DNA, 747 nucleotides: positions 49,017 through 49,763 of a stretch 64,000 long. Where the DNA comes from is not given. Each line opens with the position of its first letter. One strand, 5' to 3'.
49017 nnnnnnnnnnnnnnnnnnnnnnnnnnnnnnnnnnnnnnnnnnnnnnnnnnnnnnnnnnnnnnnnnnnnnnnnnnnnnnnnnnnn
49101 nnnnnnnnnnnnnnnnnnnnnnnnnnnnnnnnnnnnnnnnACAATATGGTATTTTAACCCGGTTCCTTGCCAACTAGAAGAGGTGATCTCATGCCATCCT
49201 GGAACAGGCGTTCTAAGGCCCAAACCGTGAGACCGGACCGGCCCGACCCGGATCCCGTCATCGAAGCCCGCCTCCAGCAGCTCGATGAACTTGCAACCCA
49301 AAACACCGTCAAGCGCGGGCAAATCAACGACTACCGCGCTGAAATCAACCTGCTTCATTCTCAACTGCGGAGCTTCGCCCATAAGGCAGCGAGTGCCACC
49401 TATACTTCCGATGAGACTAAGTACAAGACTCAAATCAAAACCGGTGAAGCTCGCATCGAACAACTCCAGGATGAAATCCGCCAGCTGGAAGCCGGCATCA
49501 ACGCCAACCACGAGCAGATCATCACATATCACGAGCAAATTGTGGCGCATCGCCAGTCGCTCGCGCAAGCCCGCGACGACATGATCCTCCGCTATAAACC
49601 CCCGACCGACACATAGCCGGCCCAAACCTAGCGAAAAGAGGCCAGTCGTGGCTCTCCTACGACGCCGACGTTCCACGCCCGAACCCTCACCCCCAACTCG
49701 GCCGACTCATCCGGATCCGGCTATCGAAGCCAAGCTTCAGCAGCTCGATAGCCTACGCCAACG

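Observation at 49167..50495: Tandem triplet of paralogous coiled-coil proteins with a conserved PDPDPV(I/V)E.......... N-terminus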

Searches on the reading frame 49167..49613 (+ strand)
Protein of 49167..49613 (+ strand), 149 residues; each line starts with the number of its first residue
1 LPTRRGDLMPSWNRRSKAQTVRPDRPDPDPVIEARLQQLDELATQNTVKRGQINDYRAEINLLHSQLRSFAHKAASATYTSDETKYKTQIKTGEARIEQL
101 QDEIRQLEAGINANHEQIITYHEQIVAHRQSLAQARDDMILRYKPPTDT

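Call 4: search_protein_families(library=pfam, proteins=[window:49191-49613:+], max_evalue=10)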
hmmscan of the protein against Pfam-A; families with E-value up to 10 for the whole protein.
window:49191-49613:+ (141 aa): 67 families (the best 25 are shown)
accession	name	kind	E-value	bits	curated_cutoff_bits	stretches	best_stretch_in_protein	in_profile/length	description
PF09787.14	Golgin_A5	-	0.0014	18.7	31.7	1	29-124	47-144/305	Golgin subfamily A member 5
PF03999.17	MAP65_ASE1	-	0.0016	17.7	26.9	1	24-117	145-235/477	Microtubule associated protein (MAP65/ASE1 family)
PF06818.20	Fez1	-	0.0021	19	34.4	1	24-135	68-176/199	Fez1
PF06401.16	Alpha-2-MRAP_C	-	0.0053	17.3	24.3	1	21-110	113-202/213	Alpha-2-macroglobulin RAP, C-terminal domain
PF13166.12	AAA_13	-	0.011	14.9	36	1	45-125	385-461/713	AAA domain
PF18504.6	Csm1_N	-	0.013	16.3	26.3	2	78-109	32-63/70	Csm1 N-terminal domain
PF03285.20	Paralemmin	-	0.014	15.3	27.3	1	41-126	13-103/333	Paralemmin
PF20882.2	Sos7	-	0.016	15.8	27.3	1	21-67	28-72/75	Kinetochore protein Sos7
PF25450.1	Rab11-FIP3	-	0.017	15.9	31.9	1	77-126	51-100/125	Rab11-FIP3-like domain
PF02090.21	SPAM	-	0.019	15.3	35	1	82-130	14-62/142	Salmonella surface presentation of antigen gene type M protein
PF10186.14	ATG14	-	0.024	14.2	33.2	1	43-131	19-106/347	Vacuolar sorting 38 and autophagy-related subunit 14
PF07544.18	Med9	-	0.025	15.1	26.9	1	24-52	52-80/80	RNA polymerase II transcription mediator complex subunit 9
PF25610.1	HR1_TOCA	-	0.026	15.2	27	1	73-104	53-84/90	TOCA family HR1 domain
PF11559.13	ADIP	-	0.027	15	34.3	2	30-109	53-130/151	Afadin- and alpha -actinin-Binding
PF01923.23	Cob_adeno_trans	-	0.03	14.8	24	1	29-120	30-123/171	Cobalamin adenosyltransferase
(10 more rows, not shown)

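Call 5: search_protein_families(library=ncbifam, proteins=[window:49191-49613:+], max_evalue=10)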
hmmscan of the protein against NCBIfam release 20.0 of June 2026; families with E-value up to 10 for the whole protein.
window:49191-49613:+ (141 aa): 34 families (the best 25 are shown)
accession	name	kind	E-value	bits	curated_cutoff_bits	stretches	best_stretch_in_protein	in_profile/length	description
NF045487.1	ASRP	equivalog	1.3e-05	24.1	300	1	24-121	192-282/593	archaea-specific SMC-related protein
NF041198.1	UshA_like_PCGU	equivalog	0.00021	20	275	1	36-128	273-365/519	UshA-like (seleno)protein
TIGR02168.1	SMC_prok_B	equivalog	0.00026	18.8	567.35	1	30-128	715-811/1181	chromosome segregation protein SMC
NF002572.0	PRK02224.1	equivalog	0.00066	18.1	1087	1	29-129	328-422/888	DNA double-strand break repair ATPase Rad50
TIGR02169.1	SMC_prok_A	equivalog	0.00069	17.4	729.4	1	29-126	841-936/1165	chromosome segregation protein SMC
TIGR04523.1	Mplasa_alph_rch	subfamily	0.0011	17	270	1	30-117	174-262/745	helix-rich protein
TIGR03348.1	VI_IcmF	equivalog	0.0019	16.2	388.15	1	17-119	836-932/1168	type VI secretion system membrane subunit TssM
NF049873.2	cytotoxin_MakE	exception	0.002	17.2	360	1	43-129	103-191/352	alpha-pore-forming cytotoxin subunit MakE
TIGR03007.1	pepcterm_ChnLen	equivalog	0.0028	15.9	278.85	1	29-124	261-347/498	XrtA system polysaccharide chain length determinant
NF004208.0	PRK05658.1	equivalog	0.0044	16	555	1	63-132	329-398/631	RNA polymerase sigma factor RpoD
NF033928.1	alph_xenorhab_A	subfamily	0.0065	15.8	125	1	42-99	149-207/339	alpha-xenorhabdolysin family binary toxin subunit A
TIGR01843.1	type_I_hlyD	subfamily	0.0097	14.9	208.65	1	30-127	82-176/422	HlyD family type I secretion periplasmic adaptor subunit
NF038025.1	dapto_LiaX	exception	0.014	14.1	350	1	29-123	79-170/512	daptomycin-sensing surface protein LiaX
NF052504.1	sll1863_fam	domain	0.015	15.5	35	2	82-127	6-52/93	sll1863 family stress response protein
NF041035.1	Rad50_Halo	equivalog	0.027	12.8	1000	1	31-129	196-293/883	DNA double-strand break repair ATPase Rad50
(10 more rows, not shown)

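Call 7: search_protein_families(library=padloc, proteins=[window:49191-49613:+], max_evalue=1)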
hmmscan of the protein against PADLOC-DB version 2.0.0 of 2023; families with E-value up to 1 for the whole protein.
window:49191-49613:+ (141 aa): 22 families
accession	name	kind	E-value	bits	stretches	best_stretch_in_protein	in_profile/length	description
PDLC00580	JetC3|JetC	-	0.00017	17.9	1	27-127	303-408/1068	DUF3584 domain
PDLC00519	JetC1|JetC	-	0.00045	16.5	1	31-124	272-365/1097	DUF3584 domain; MukB-like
PDLC03865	LmuB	-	0.00065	16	1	31-122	582-673/1007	-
PDLC00582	JetC3|JetC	-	0.0012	14.8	1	29-131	737-842/1472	DUF3584 domain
PDLC03976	PD-Lambda-1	-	0.0019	15.1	1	28-119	40-134/491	-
PDLC00503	JetC1|JetC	-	0.0024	14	1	29-130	665-772/1146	DUF3584 domain; MukB-like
PDLC03859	LmuB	-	0.0033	14.7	1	29-118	395-480/611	-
PDLC00551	JetC2|JetC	-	0.0034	13.3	1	28-128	880-976/1365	DUF3584 domain; MukB-like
PDLC00550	JetC2|JetC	-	0.0034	13.1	1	29-122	861-957/1355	DUF3584 domain; MukB-like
PDLC02723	PbeC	-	0.0038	13.8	1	25-116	381-474/618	PbeC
PDLC04894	PDC-S06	-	0.0056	13.3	1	23-115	277-370/740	-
PDLC02740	PbeC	-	0.0083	13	1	29-120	385-476/648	PbeC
PDLC03864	LmuB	-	0.0087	12.6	1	34-130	258-351/657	-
PDLC04886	PDC-S06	-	0.0089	12.8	1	29-123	362-456/727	-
PDLC02722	PbeC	-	0.0098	12.5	1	29-116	378-464/643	PbeC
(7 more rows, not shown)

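Call 8: search_protein_families(library=phrogs, proteins=[window:49191-49613:+], max_evalue=1)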
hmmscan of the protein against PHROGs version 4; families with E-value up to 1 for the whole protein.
window:49191-49613:+ (141 aa): 26 families (the best 25 are shown)
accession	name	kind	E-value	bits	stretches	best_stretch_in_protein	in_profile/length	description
phrog_2619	-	unknown function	9.4e-05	23.6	1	16-79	57-117/124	-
phrog_95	-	integration and excision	0.00043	20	1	30-118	439-525/651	integrase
phrog_4876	-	unknown function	0.00068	20.4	1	32-126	75-167/226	-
phrog_77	-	DNA, RNA and nucleotide metabolism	0.0011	18.5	1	26-126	658-781/967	SbcC-like subunit of palindrome specific endonuclease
phrog_6211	-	tail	0.01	14.7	1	23-129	290-397/1168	minor tail protein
phrog_9959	-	tail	0.012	14.1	1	23-121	832-933/1708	tail length tape measure protein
phrog_6689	-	unknown function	0.018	16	0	69-127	9-63/67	-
phrog_17426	-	tail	0.027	14.6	1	56-131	345-408/492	adhesin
phrog_26980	-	unknown function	0.029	15.1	1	47-124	60-140/228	-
phrog_16786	-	unknown function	0.037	14.4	1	72-131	215-271/403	-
phrog_13254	-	unknown function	0.042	15.2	1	29-104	17-89/132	-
phrog_17481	-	tail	0.046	14.7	1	31-129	50-146/185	minor tail protein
phrog_10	-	head and packaging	0.07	13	1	38-105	261-323/752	major head protein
phrog_7599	-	unknown function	0.079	14.4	0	21-59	20-58/95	-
phrog_1162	-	tail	0.093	12.7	1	73-126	166-217/354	tail fiber protein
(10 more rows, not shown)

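Call 10: find_homologous_proteins(query=A1, max_evalue=10)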
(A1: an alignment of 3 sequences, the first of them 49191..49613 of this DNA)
Query A1 (3 sequences) (141 aa, profile of the alignment): 3 proteins with E <= 10 among 2240 candidates.
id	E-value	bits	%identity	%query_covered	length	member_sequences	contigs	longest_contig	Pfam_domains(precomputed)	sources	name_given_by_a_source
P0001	4.6e-54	200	49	60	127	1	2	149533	-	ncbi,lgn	-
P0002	8.9e-54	199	37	92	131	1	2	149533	-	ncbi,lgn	-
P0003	2.3e-36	143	54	94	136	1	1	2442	-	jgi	jgi:chromosome segregation ATPase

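Call 12: find_encoding_contigs(protein=P0003, flank=10000, max_places=6)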
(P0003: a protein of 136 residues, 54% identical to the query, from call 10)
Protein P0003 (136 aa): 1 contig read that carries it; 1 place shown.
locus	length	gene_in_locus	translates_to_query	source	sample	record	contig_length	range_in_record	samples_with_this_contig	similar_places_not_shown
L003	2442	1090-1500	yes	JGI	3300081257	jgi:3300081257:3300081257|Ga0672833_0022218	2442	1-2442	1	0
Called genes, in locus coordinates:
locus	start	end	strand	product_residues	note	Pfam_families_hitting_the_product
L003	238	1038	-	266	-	PF00730:HhH-GPD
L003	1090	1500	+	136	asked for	-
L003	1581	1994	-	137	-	PF00903:Glyoxalase, PF22677:Ble-like_N, PF18029:Glyoxalase_6 (faint)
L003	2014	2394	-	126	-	PF01641:SelR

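Call 17: find_related_loci(query=A2, collection=genome_contigs, flank=10000)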
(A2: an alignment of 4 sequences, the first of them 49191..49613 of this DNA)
Query A2 (141 aa) in genome_contigs; peptide patterns used: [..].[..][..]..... (x = any residue, [..] = any of these).
97 stretches matched a pattern, but none encodes a relative of the query by tblastn (E <= 1e-3).

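Call 19: find_related_loci(query=A2, collection=metagenome_contigs, flank=10000)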
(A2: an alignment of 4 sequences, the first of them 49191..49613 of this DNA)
Query A2 (141 aa) in metagenome_contigs; peptide patterns used: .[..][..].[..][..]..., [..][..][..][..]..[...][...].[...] (x = any residue, [..] = any of these).
339 stretches matched a pattern, but none encodes a relative of the query by tblastn (E <= 1e-3).

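Call 26: search_protein_representatives(alignment_id=A2)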
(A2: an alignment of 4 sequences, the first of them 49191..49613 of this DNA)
Query: 4 sequences, 131 profile positions. Proteins with E-value up to 0.001 (for the whole library): 83; up to 1e-10: 23; up to 1e-30: 4. The best 83 are listed.
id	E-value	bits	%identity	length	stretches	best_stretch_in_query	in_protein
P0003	1.9e-59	215.6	-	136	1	1-127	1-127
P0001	6.8e-53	194.4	-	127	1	1-131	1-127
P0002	1.5e-51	190.1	-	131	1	1-131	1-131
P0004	1.5e-33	131.8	-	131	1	1-129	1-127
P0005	7.7e-22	93.9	-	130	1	3-123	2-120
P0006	2.8e-19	85.6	-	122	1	4-118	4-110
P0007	3.1e-19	85.5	-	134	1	10-118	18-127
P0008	1.5e-16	76.8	-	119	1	11-118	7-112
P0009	1.8e-16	76.6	-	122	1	1-123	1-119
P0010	4.4e-15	72.1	-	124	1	1-120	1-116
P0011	1.3e-14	70.6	-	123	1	6-115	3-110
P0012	2.3e-14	69.8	-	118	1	17-117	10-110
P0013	6.6e-14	68.3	-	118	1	11-120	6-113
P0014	2.9e-13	66.2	-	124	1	12-118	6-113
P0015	3.3e-13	66.0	-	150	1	3-118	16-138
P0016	4.0e-13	65.7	-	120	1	11-123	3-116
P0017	8.9e-13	64.6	-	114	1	5-118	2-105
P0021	9.9e-12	61.2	-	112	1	6-120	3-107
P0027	9.5e-10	54.8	-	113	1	1-120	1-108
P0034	4.0e-08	49.6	-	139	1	4-117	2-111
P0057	2.9e-05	40.3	-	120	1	13-121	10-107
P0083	9.4e-04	35.4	-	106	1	13-99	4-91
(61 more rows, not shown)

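Call 29: list_cluster_members(proteins=[P0004, P0005, P0006, P0007, P0008, P0010, P0012, P0017, P0021, P0027])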
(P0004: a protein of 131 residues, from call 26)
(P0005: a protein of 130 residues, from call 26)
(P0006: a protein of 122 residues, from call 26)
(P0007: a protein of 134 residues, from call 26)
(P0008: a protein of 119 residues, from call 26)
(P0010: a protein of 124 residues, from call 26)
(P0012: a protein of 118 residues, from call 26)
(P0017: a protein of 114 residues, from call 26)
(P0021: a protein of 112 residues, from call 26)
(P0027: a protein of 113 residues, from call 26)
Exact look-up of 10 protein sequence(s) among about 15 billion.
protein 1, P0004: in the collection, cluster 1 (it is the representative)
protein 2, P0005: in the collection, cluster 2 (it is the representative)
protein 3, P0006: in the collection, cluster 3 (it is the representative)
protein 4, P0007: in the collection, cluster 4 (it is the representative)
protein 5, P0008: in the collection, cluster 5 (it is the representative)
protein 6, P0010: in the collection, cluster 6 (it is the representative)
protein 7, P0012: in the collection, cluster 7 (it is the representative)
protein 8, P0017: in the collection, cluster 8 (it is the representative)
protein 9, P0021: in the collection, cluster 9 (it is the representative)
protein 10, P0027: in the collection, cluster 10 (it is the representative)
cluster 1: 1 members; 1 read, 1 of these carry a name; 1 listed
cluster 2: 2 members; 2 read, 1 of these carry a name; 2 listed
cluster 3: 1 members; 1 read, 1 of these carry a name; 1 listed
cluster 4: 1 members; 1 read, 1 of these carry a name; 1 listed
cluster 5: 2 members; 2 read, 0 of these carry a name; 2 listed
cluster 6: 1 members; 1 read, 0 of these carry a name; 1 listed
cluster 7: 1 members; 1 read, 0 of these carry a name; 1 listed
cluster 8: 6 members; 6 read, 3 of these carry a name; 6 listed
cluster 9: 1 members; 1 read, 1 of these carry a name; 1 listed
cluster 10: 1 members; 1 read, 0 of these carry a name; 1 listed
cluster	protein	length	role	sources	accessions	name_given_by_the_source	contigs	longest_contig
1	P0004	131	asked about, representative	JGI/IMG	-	chromosome segregation ATPase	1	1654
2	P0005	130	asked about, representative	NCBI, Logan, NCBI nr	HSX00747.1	MAG TPA: hypothetical protein VLF67_00775 [Candidatus Saccharimonas sp.] | hypothetical protein [Candidatus Saccharimonas sp.]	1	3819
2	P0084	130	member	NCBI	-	-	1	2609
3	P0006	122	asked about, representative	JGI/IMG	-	DNA repair exonuclease SbcCD ATPase subunit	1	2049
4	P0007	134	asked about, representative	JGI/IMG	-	uncharacterized protein Yka (UPF0111/DUF47 family)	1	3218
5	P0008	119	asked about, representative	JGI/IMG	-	-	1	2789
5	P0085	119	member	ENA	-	-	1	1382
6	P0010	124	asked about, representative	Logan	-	-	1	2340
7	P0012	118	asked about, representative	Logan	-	-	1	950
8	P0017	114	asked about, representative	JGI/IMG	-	chromosome segregation ATPase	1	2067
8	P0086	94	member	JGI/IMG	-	peptidoglycan hydrolase CwlO-like protein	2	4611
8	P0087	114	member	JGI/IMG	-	chromosome segregation ATPase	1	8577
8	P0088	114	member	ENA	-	-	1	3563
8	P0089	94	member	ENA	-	-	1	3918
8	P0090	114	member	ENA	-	-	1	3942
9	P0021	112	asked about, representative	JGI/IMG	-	Na+/phosphate symporter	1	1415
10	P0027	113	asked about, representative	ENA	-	-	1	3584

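Call 30: find_encoding_contigs(protein=P0008, flank=8000, max_places=4)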
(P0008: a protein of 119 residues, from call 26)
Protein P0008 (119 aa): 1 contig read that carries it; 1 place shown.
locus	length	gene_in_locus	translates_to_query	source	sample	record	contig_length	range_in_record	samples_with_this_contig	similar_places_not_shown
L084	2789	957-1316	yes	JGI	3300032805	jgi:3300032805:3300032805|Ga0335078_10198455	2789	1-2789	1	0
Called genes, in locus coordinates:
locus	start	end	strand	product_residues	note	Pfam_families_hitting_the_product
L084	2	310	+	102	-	?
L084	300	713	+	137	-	-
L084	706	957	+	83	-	-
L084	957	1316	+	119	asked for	-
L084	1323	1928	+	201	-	-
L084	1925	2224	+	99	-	-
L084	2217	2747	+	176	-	PF10686:YAcAr (weak)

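Call 32: search_protein_families(library=pfam, alignment_id=A3, max_evalue=0.01)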
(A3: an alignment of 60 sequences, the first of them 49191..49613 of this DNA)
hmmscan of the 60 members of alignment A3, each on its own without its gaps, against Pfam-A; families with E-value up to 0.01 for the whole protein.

A. member 1, window:49191-49613:+ (141 aa): 4 families
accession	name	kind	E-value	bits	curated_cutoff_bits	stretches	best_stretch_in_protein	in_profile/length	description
PF09787.14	Golgin_A5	-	0.0014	18.7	31.7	1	29-124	47-144/305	Golgin subfamily A member 5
PF03999.17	MAP65_ASE1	-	0.0016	17.7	26.9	1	24-117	145-235/477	Microtubule associated protein (MAP65/ASE1 family)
PF06818.20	Fez1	-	0.0021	19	34.4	1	24-135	68-176/199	Fez1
PF06401.16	Alpha-2-MRAP_C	-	0.0053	17.3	24.3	1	21-110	113-202/213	Alpha-2-macroglobulin RAP, C-terminal domain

B. families by the number of members that match (of 60 scanned): 84 families (the first 25 are shown)
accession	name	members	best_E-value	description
PF07544.18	Med9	6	3.1e-06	RNA polymerase II transcription mediator complex subunit 9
PF23203.1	KIF21A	6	7.8e-05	KIF21A-like domain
PF02050.21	FliJ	4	0.00022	Flagellar FliJ protein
PF02996.22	Prefoldin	4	0.00026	Prefoldin subunit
PF05791.16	Bacillus_HBL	3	1.7e-05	Bacillus haemolytic enterotoxin (HBL)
PF08614.16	ATG16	3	4.5e-05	Autophagy protein 16 (ATG16)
PF03999.17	MAP65_ASE1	3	0.00011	Microtubule associated protein (MAP65/ASE1 family)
PF04102.17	SlyX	3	0.00014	SlyX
PF06698.16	DUF1192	3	0.00058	Protein of unknown function (DUF1192)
PF08702.15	Fib_alpha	3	0.0006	Fibrinogen alpha/beta chain family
PF19111.5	DUF5798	3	0.00076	Family of unknown function (DUF5798)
PF04977.20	DivIC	3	0.0032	Septum formation initiator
PF13600.11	DUF4140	3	0.0032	N-terminal domain of unknown function (DUF4140)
PF16888.10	YwqH-like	3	0.0036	YwqH-like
PF00038.26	Filament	3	0.0061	Intermediate filament protein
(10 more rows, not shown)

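Call 34: search_dna_similar(query=P0008, collection=phages, mode=protein, max_evalue=0.01)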
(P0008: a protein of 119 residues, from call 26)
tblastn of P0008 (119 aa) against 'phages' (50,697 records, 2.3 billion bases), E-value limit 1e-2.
No match.

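Call 35: find_encoding_contigs(protein=P0005, flank=10000, max_places=4)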
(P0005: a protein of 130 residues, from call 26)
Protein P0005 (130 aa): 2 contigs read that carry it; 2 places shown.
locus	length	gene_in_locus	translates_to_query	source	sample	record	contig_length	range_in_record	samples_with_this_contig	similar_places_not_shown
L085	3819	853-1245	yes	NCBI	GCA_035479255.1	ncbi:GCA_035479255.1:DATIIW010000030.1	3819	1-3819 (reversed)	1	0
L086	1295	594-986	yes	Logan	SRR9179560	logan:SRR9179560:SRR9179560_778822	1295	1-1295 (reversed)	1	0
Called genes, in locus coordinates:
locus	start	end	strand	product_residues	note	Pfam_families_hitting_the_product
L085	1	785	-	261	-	PF00730:HhH-GPD, PF00633:HHH (weak)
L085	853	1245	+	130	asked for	-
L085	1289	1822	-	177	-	-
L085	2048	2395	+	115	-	-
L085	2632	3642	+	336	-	-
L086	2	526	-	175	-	?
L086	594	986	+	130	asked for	-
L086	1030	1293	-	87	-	?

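Call 36: find_encoding_contigs(protein=P0087, flank=10000, max_places=4)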
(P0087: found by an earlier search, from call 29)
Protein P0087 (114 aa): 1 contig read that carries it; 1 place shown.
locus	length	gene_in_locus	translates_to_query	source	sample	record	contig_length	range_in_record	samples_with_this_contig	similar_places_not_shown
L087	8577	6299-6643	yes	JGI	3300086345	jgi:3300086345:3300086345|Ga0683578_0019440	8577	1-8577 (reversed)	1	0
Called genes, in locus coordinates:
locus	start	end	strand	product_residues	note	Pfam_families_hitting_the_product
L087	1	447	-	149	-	?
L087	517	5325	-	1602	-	-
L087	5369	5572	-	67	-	-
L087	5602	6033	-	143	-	-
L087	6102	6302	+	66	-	-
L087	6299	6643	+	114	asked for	-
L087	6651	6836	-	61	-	-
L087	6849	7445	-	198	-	PF07463:NUMOD4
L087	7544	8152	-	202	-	PF25681:Phage_TTP_17 (weak)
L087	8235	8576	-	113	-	?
